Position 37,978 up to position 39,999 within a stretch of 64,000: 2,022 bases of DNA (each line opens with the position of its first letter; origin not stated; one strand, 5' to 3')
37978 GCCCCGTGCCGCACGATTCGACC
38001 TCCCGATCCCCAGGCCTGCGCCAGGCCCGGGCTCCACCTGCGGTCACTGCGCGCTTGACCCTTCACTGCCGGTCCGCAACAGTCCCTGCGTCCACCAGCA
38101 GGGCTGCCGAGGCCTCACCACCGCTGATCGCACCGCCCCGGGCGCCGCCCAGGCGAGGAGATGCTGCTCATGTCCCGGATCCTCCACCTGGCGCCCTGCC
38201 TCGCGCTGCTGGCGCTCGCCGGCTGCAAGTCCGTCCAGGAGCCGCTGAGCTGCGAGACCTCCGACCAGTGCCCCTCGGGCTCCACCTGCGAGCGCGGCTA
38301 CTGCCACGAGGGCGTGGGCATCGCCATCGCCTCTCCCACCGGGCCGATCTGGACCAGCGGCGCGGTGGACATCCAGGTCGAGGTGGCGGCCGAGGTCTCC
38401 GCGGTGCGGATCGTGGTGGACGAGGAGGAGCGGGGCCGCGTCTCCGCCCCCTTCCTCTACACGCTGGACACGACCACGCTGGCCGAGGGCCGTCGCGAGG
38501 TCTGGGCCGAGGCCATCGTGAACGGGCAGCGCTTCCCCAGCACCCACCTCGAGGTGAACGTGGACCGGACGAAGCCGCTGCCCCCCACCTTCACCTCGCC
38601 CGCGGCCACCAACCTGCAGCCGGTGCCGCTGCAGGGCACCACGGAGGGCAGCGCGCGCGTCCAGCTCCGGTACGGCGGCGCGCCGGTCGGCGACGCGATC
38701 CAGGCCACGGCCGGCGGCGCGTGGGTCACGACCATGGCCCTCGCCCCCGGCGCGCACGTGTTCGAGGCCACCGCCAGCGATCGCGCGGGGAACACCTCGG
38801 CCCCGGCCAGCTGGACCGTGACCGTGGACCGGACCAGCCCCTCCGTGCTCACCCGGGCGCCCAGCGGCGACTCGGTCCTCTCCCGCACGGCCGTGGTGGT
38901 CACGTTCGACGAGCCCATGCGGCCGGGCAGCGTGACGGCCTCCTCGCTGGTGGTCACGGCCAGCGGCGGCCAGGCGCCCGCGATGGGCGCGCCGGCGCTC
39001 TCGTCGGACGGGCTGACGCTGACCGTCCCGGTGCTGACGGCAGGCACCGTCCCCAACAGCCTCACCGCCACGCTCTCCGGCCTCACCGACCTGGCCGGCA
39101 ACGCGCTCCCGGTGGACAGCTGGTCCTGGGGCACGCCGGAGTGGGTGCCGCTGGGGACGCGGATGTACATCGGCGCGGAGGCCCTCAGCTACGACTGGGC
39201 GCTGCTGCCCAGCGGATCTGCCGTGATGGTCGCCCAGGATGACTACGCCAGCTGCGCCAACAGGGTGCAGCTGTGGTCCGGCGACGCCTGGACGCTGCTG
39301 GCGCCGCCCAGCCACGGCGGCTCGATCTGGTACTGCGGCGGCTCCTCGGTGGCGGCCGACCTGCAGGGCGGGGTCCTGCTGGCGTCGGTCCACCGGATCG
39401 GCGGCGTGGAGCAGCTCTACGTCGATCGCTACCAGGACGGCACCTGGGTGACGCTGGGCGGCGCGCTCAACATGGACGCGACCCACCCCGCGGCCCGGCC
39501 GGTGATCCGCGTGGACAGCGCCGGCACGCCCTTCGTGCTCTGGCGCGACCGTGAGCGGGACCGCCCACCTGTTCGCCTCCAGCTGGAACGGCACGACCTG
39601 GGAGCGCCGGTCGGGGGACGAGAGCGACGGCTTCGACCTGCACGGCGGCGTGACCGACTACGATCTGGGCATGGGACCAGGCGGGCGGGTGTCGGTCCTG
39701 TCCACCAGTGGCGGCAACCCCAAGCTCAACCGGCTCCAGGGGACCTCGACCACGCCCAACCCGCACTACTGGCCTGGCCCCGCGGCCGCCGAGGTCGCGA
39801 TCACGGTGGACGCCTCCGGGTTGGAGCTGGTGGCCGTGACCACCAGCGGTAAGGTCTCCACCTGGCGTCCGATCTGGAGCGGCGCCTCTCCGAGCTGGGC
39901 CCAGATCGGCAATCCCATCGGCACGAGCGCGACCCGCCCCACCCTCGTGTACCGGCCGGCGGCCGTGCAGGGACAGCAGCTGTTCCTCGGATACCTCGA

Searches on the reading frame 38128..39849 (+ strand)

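Call 96: search_protein_families(library=pfam, max_evalue=0.001, proteins=[window:38128-39849:+])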
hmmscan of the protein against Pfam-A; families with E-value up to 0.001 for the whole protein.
window:38128-39849:+ (574 aa): 3 families
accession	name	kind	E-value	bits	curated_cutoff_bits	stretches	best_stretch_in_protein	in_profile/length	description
PF13205.12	Big_5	-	5e-07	30.8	23.6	1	234-334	1-103/105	Bacterial Ig-like domain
PF19077.6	Big_13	-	1.5e-06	29.1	27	1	170-234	33-101/102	Bacterial Ig-like domain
PF17936.7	Big_6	-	7.3e-05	23.4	27.6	1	168-231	17-81/83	Bacterial Ig domain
